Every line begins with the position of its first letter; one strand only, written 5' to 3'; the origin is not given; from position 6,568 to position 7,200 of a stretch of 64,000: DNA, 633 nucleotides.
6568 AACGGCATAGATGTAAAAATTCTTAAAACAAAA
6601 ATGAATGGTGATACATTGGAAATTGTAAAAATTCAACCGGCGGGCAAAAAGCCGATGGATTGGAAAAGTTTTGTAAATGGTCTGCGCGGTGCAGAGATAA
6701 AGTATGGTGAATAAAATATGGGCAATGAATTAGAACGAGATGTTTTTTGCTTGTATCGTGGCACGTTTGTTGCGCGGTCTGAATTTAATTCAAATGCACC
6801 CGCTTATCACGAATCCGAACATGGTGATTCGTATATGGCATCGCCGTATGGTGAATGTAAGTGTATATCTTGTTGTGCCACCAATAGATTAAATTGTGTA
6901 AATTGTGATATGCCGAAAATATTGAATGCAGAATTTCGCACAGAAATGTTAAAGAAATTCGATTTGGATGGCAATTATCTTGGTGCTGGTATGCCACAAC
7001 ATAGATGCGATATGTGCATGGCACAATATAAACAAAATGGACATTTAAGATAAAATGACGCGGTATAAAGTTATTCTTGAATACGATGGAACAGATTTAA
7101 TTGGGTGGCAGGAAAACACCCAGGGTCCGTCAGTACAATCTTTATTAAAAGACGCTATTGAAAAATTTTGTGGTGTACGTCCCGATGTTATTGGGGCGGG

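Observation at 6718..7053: Cys-rich 111-aa protein inserted into the def-fmt-truA operon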

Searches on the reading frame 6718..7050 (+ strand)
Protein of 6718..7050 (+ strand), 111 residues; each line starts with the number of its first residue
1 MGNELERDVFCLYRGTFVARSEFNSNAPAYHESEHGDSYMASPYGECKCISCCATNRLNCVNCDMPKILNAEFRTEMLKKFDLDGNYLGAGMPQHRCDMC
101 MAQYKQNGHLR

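Call 4: search_protein_families(library=pfam, proteins=[window:6718-7050:+], max_evalue=1)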
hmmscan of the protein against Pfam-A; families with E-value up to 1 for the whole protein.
window:6718-7050:+ (111 aa): 0 families

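Call 5: find_homologous_proteins(query=window:6718-7050:+, max_evalue=0.01)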
Query window:6718-7050:+ (111 aa): 6 proteins with E <= 0.01 among 6 candidates.
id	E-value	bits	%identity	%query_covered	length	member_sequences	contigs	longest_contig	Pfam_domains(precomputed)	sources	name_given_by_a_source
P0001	3.1e-73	261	100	100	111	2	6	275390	-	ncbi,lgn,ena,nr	ncbi:MAG: hypothetical protein J5742_00095 [Alphaproteobacteria bacterium]|nr:hypothetical protein [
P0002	3.8e-59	216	83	100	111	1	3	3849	-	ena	-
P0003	1.7e-53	198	75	100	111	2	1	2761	-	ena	-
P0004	1.2e-51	192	75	100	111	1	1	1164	-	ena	-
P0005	2.4e-51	191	74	100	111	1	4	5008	-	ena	-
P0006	2.7e-41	158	61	100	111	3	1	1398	-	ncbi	-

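Call 6: search_protein_families(library=ncbifam, proteins=[window:6718-7050:+], max_evalue=10)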
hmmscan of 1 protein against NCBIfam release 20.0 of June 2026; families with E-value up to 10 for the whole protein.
window:6718-7050:+ (111 aa): 0 families
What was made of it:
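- Checked: Pfam and NCBIfam give no hit (calls 4, 6).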

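Call 8: find_encoding_contigs(protein=P0006, flank=10000)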
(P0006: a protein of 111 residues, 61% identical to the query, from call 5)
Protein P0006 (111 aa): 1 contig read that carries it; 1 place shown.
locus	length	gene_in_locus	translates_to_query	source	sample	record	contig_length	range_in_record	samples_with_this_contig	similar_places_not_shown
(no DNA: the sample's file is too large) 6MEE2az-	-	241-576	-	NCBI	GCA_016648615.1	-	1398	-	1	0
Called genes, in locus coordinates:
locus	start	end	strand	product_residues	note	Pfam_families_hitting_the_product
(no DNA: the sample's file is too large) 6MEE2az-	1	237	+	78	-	?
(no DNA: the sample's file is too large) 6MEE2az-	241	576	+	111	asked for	-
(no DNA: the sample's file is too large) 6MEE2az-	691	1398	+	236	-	?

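Call 11: find_encoding_contigs(protein=P0005, flank=10000)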
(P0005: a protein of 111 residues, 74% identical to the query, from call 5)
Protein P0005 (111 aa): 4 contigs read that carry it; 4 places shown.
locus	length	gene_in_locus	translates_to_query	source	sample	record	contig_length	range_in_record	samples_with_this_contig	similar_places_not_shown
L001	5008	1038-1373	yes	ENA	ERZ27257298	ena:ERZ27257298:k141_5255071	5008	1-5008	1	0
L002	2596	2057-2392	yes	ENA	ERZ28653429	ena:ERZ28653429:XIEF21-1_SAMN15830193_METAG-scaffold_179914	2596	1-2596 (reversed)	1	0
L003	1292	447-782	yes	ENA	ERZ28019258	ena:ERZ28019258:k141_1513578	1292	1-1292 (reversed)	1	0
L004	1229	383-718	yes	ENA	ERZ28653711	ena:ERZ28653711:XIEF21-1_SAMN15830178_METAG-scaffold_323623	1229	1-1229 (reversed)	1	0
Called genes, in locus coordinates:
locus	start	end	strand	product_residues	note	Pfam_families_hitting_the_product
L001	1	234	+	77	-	?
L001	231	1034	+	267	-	PF00551:Formyl_trans_N, PF02911:Formyl_trans_C (faint)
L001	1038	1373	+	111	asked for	-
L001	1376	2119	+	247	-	PF01416:PseudoU_synth_1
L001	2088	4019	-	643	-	PF13567:DUF4131, PF03772:Competence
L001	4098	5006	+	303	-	?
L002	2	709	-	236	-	?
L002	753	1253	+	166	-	PF01327:Pep_deformylase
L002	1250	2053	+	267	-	PF00551:Formyl_trans_N, PF02911:Formyl_trans_C (faint)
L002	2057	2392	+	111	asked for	-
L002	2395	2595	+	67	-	?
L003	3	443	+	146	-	?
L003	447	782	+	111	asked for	-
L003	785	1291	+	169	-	?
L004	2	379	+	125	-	?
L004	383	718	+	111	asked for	-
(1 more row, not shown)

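Call 12: find_encoding_contigs(protein=P0002, flank=10000)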
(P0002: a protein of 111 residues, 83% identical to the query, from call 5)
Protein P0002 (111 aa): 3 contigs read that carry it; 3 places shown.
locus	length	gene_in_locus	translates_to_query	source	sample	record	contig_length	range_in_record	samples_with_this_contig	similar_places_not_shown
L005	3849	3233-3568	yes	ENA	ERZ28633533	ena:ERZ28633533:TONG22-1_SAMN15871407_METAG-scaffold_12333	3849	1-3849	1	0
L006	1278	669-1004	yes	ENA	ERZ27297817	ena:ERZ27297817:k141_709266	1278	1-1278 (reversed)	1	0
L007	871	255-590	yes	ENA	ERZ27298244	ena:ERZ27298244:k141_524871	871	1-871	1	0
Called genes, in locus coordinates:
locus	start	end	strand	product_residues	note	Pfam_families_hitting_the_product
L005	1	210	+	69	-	?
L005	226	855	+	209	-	-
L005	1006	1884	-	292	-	PF02646:RmuC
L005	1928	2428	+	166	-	PF01327:Pep_deformylase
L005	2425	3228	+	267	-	PF00551:Formyl_trans_N, PF02911:Formyl_trans_C (faint)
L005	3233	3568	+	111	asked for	-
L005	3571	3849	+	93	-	?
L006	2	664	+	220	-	?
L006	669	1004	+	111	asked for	-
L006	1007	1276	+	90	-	?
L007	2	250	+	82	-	?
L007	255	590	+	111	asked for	-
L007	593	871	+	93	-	?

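Call 13: find_encoding_contigs(protein=P0003, flank=10000)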
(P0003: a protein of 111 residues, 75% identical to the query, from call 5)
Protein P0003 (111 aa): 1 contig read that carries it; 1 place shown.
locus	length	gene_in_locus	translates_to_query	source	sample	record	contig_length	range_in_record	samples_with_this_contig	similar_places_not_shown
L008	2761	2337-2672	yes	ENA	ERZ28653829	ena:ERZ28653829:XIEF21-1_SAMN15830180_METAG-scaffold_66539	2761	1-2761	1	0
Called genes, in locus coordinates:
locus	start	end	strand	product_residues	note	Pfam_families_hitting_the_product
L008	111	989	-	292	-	PF02646:RmuC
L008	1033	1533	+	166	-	PF01327:Pep_deformylase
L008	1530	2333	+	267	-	PF00551:Formyl_trans_N, PF02911:Formyl_trans_C (faint)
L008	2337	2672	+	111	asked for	-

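Call 14: find_encoding_contigs(protein=P0004, flank=10000)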
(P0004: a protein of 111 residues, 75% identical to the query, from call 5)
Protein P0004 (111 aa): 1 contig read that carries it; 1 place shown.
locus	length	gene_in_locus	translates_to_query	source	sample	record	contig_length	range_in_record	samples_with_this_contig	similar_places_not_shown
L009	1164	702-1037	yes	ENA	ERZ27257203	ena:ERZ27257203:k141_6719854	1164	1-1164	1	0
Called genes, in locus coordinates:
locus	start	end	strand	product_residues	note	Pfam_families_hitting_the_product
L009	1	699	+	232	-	?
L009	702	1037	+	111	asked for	-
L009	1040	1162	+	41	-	?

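Call 16: predict_structure(alignment_id=A1)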
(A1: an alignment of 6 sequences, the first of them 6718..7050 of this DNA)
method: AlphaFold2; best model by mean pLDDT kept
length: 111 residues; sequences in the alignment: 6
mean_pLDDT: 34.0   pTM: 0.21
mean pLDDT of the five models: 34.0, 34.0, 33.9, 31.6, 31.1
residues with pLDDT >= 90: 0; 70-90: 0; 50-70: 4; < 50: 107
segments of 3 or more residues with pLDDT < 50: 1-77, 82-87, 89-111
pLDDT, mean of each block of 10 residues (from residue 1): 28 30 32 32 31 30 35 48 46 34 29 29
secondary structure, 60 per line:
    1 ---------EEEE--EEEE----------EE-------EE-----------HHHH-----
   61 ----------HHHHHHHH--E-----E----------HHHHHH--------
elements in order: E10-13 E16-19 H52-55 H71-78 H98-103
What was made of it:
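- Tried and rejected: AF2 with 6 sequences failed (pLDDT 34, call 16).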

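Call 17: search_protein_representatives(alignment_id=A1)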
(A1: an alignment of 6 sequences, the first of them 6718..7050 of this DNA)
Query: 6 sequences, 111 profile positions. Proteins with E-value up to 0.001 (for the whole library): 10; up to 1e-10: 7; up to 1e-30: 1. The best 10 are listed.
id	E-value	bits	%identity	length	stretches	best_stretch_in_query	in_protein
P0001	1.4e-63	228.3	-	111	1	1-111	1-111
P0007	1.1e-30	122.4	-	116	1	5-111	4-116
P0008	1.4e-22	96.3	-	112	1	3-111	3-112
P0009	3.1e-21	92.0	-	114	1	4-111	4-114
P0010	5.7e-18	81.4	-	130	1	5-111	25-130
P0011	3.5e-13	66.0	-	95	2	1-74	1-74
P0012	7.5e-12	61.7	-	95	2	1-73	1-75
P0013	5.9e-10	55.6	-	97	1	1-111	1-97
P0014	6.4e-06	42.6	-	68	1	1-56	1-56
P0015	1.4e-04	38.4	-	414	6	93-111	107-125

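Call 21: find_related_loci(query=A1, collection=genome_contigs, flank=6000)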
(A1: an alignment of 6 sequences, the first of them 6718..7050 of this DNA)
Query A1 (111 aa) in genome_contigs; peptide patterns used: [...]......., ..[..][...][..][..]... (x = any residue, [..] = any of these).
23 stretches matched a pattern; 1 encode a relative of the query (tblastn E <= 1e-3); 1 distinct loci.
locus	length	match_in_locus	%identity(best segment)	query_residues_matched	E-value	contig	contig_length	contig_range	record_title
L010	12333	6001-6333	85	1-111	2e-65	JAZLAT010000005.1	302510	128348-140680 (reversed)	MAG: Candidatus Enterousia sp. isolate T1900045073_TC20190067.MAGScoT_cleanbin_000009 SGB_4624_k141_2210262, whole genom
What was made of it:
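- Enterousia MAG (call 21).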

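Call 22: find_encoding_contigs(protein=P0007, flank=8000)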
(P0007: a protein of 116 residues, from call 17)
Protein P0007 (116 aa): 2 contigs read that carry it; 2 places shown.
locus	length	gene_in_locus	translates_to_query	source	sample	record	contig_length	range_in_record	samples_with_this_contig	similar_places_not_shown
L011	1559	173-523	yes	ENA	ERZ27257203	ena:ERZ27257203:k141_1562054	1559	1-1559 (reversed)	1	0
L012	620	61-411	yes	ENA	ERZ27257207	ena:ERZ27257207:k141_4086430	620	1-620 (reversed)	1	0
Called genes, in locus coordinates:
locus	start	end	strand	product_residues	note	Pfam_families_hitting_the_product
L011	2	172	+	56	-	?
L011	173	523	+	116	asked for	-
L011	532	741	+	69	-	-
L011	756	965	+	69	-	-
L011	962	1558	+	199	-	?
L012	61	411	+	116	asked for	-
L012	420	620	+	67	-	?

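Call 23: find_encoding_contigs(protein=P0011, flank=8000)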
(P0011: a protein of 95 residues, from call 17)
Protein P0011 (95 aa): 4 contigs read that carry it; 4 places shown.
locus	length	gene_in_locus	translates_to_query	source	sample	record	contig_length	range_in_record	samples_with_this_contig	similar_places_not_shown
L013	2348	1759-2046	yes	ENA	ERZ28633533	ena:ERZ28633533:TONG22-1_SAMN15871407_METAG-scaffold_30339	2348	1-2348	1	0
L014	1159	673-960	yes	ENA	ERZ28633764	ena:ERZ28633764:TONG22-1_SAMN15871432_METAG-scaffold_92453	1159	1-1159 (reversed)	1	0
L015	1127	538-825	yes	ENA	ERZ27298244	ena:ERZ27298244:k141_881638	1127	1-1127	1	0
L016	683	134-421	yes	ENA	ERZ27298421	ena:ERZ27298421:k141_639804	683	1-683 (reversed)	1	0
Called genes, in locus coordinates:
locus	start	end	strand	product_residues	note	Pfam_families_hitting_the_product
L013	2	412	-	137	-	?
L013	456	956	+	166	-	PF01327:Pep_deformylase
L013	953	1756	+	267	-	PF00551:Formyl_trans_N, PF02911:Formyl_trans_C (faint)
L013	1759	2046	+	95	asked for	-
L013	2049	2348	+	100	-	?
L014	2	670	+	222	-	?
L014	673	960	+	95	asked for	-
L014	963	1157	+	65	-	?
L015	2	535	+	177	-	?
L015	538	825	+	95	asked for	-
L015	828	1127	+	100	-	?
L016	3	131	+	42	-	?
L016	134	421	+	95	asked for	-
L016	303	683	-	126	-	?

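Call 24: find_encoding_contigs(protein=P0008, flank=8000)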
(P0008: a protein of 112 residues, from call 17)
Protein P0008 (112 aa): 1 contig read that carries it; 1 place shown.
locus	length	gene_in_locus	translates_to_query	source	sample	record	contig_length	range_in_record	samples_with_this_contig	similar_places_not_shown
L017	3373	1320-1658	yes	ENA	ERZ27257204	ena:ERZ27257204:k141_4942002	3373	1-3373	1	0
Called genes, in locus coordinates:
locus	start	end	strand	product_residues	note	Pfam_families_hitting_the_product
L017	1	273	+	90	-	?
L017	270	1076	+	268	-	PF00551:Formyl_trans_N, PF02911:Formyl_trans_C (weak)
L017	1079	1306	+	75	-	-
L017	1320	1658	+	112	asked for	-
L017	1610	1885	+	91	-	-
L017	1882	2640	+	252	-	PF01416:PseudoU_synth_1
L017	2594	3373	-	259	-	?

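Call 25: find_encoding_contigs(protein=P0009, flank=8000)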
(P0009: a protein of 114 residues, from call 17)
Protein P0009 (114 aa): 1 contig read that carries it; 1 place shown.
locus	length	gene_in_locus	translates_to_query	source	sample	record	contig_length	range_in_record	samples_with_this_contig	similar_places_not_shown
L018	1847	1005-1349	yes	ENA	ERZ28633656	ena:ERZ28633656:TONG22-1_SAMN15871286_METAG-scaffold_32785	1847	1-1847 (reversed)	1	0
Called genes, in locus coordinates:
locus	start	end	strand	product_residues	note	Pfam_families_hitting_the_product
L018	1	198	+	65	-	?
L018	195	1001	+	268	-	PF00551:Formyl_trans_N, PF02911:Formyl_trans_C (faint)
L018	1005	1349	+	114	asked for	-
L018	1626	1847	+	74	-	?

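Call 26: find_encoding_contigs(protein=P0010, flank=8000)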
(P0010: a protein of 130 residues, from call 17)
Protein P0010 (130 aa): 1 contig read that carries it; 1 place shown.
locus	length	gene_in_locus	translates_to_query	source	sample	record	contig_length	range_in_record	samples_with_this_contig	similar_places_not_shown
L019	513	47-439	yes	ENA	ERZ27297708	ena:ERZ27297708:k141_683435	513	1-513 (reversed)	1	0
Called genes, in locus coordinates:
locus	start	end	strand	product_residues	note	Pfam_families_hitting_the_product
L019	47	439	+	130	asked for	-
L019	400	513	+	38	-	?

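Call 33: find_homologous_proteins(query=A2, max_evalue=0.01)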
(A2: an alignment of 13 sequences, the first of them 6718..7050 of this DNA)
Query A2 (13 sequences) (111 aa, profile of the alignment): 20 proteins with E <= 0.01 among 93 candidates.
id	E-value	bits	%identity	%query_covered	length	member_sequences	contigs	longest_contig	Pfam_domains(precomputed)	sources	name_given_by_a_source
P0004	1.5e-47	178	75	100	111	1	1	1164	-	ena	-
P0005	2.4e-47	178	74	100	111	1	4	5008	-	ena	-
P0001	5.3e-47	177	100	100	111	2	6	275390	-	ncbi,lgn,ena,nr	ncbi:MAG: hypothetical protein J5742_00095 [Alphaproteobacteria bacterium]|nr:hypothetical protein [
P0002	1.0e-46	176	83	100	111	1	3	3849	-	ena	-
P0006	1.0e-45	172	61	100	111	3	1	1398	-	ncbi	-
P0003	5.3e-45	170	75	100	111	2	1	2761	-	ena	-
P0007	7.8e-41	157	45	97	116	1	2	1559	-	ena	-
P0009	2.9e-39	152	39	96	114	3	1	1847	-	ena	-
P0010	5.8e-36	141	37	96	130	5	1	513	-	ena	-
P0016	1.0e-35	140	45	96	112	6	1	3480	-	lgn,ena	-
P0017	1.1e-35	140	42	96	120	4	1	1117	-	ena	-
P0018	1.5e-35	140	42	100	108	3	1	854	-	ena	-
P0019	2.7e-35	139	42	97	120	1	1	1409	-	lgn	-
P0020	4.0e-33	132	40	100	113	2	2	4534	-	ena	-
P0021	2.3e-32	129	39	100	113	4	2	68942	-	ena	-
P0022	4.4e-32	129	40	96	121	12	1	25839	-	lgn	-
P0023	2.3e-27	113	40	100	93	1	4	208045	-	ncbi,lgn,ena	-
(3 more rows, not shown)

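Call 35: find_encoding_contigs(protein=P0023, flank=6000, max_places=3)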
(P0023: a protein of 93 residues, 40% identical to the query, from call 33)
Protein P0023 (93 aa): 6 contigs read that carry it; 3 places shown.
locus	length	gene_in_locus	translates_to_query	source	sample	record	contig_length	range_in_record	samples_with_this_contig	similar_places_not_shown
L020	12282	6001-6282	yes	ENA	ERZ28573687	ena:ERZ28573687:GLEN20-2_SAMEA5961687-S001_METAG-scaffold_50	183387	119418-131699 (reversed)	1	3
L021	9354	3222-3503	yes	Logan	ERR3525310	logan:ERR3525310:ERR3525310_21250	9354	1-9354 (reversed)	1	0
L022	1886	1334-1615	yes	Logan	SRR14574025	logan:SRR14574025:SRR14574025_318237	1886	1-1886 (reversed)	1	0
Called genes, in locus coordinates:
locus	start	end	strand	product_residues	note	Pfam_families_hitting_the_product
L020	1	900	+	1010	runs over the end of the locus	PF00873:ACR_tran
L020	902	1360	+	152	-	PF08719:NADAR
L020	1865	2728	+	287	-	-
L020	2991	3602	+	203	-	PF12710:HAD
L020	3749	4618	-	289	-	PF02646:RmuC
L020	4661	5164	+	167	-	PF01327:Pep_deformylase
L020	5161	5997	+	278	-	PF00551:Formyl_trans_N, PF02911:Formyl_trans_C (faint)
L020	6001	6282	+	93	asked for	-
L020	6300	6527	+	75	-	-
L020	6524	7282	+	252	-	PF01416:PseudoU_synth_1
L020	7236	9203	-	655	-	PF13567:DUF4131, PF03772:Competence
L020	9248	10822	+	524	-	PF06418:CTP_synth_N, PF00117:GATase, PF07722:Peptidase_C26 (faint)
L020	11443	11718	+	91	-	-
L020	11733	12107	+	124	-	-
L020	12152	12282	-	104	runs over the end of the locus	PF12647:RNHCP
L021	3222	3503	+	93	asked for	-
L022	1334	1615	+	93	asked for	-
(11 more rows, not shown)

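Call 37: search_solved_structures(query=A3, max_evalue=10, show_alignments=3)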
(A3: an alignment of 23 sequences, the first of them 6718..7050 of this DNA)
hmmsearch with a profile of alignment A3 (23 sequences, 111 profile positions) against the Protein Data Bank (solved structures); distinct sequences matched with E-value up to 10: 0.

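Call 41: search_protein_families(library=pfam, proteins=[L010:6369-6575:+, L011:756-962:+, L017:1079-1303:+, L011:532-738:+, L018:1353-1565:+, L020:6300-6524:+, P0023, P0011, P0022], max_evalue=10)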
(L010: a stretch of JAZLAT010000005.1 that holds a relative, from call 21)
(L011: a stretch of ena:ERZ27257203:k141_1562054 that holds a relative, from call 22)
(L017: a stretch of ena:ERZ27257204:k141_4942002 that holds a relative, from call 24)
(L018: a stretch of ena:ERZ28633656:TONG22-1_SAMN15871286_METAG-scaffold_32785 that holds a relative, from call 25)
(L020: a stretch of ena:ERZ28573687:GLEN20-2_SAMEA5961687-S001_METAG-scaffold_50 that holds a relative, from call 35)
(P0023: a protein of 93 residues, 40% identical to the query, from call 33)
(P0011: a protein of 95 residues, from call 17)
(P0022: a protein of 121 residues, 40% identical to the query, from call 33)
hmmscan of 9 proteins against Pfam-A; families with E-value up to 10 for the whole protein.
L010:6369-6575:+ (69 aa): 0 families

L011:756-962:+ (69 aa): 0 families

L017:1079-1303:+ (75 aa): 0 families

L011:532-738:+ (69 aa): 1 family
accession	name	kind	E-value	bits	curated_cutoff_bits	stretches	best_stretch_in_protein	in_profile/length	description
PF06083.16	IL17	-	0.014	16.2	24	1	20-65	19-66/81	Interleukin-17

L018:1353-1565:+ (71 aa): 2 families
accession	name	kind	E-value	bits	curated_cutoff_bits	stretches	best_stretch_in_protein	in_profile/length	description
PF04810.20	zf-Sec23_Sec24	-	0.78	10.3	25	1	37-54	19-36/39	Sec23/Sec24 zinc finger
PF03966.22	Trm112p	-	8.3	6.9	22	1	43-65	9-31/40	Trm112p-like protein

L020:6300-6524:+ (75 aa): 1 family
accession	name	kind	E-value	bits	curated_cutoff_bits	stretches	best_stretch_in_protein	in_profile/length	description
PF14952.11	zf-tcix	-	1.5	8.9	31.2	1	64-75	12-23/42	Putative treble-clef, zinc-finger, Zn-binding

P0023 (93 aa): 1 family
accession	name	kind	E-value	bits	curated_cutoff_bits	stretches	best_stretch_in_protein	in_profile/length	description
PF12773.13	DZR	-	2.9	8.6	27.3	0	47-68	11-33/45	Double zinc ribbon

P0011 (95 aa): 0 families

P0022 (121 aa): 1 family
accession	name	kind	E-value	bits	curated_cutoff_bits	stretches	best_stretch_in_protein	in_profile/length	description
PF16681.11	Ig_5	-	0.19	12.6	27.3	1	50-102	11-62/82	Ig-like domain on T-cell surface glycoprotein CD3 epsilon chain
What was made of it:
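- On Trm112-like activator: No hit for type A. One type-C paralogue gives E = 8.3 (call 41).
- Closest known: Trm112 / YcaR small zinc-ribbon activators of tRNA/rRNA methyltransferases. Different: Only an E=8.3 echo for one type-C paralogue (call 41).
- No similarity to Trm112 or any chaperone family (calls 4, 41). No rubredoxin or ferredoxin motif (CxxCG/CPxCG, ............) and no Pfam hit (calls 4, 41).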

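Call 42: search_protein_families(library=phrogs, proteins=[window:6718-7050:+, L010:6369-6575:+, L011:756-962:+, L017:1079-1303:+, L020:6300-6524:+, P0023], max_evalue=1)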
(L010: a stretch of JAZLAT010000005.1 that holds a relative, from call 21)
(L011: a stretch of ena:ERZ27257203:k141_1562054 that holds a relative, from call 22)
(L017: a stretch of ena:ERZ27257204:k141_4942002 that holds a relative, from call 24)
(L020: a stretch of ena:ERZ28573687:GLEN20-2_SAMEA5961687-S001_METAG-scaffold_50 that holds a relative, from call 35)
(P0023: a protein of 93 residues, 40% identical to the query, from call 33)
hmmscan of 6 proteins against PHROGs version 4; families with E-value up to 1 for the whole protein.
window:6718-7050:+ (111 aa): 0 families

L010:6369-6575:+ (69 aa): 0 families

L011:756-962:+ (69 aa): 2 families
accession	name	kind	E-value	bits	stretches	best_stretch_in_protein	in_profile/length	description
phrog_27214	-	unknown function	0.097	14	1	23-57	10-44/70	-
phrog_21007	-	other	0.17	10.9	1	20-53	279-311/857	DNA methyltransferase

L017:1079-1303:+ (75 aa): 1 family
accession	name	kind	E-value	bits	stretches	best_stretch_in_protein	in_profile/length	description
phrog_35199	-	unknown function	0.085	13.8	1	6-50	109-152/178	-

L020:6300-6524:+ (75 aa): 1 family
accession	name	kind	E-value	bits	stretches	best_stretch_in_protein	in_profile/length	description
phrog_23416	-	unknown function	0.53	10.1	1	37-74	220-258/459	-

P0023 (93 aa): 0 families

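Call 49: predict_structure(alignment_id=A4)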
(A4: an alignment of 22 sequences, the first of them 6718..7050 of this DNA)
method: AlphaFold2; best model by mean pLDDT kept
length: 111 residues; sequences in the alignment: 22
mean_pLDDT: 83.5   pTM: 0.67
mean pLDDT of the five models: 83.5, 64.0, 60.5, 58.9, 56.7
residues with pLDDT >= 90: 16; 70-90: 88; 50-70: 6; < 50: 1
segments of 3 or more residues with pLDDT < 50: none
pLDDT, mean of each block of 10 residues (from residue 1): 72 86 91 85 88 75 83 87 83 85 86 77
secondary structure, 60 per line:
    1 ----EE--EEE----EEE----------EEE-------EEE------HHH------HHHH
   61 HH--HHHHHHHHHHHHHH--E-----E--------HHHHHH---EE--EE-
elements in order: E9-11 E16-18 E29-31 E39-41 H57-62 H65-78 H96-101
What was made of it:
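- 6718..7053 (+): Type-A Cys8 microprotein gene (111 aa), the reported finding. AF2 with a 22-sequence alignment gives pLDDT 83.5 (call 49).
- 6748..6789 (+): N-terminal beta-hairpin region carrying invariant C11, V18, S21, E22 and N24 (the 'C...V.SE[FY]N' motif). Strands E9-11 and E16-18 in the model (call 49).
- Fold: AF2 best model has pLDDT 83.5 and pTM 0.67 (call 49). Only one of five AF2 models was confident (the others had pLDDT 57-64), and the first run with 6 sequences failed at pLDDT 34 (calls 16, 49).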
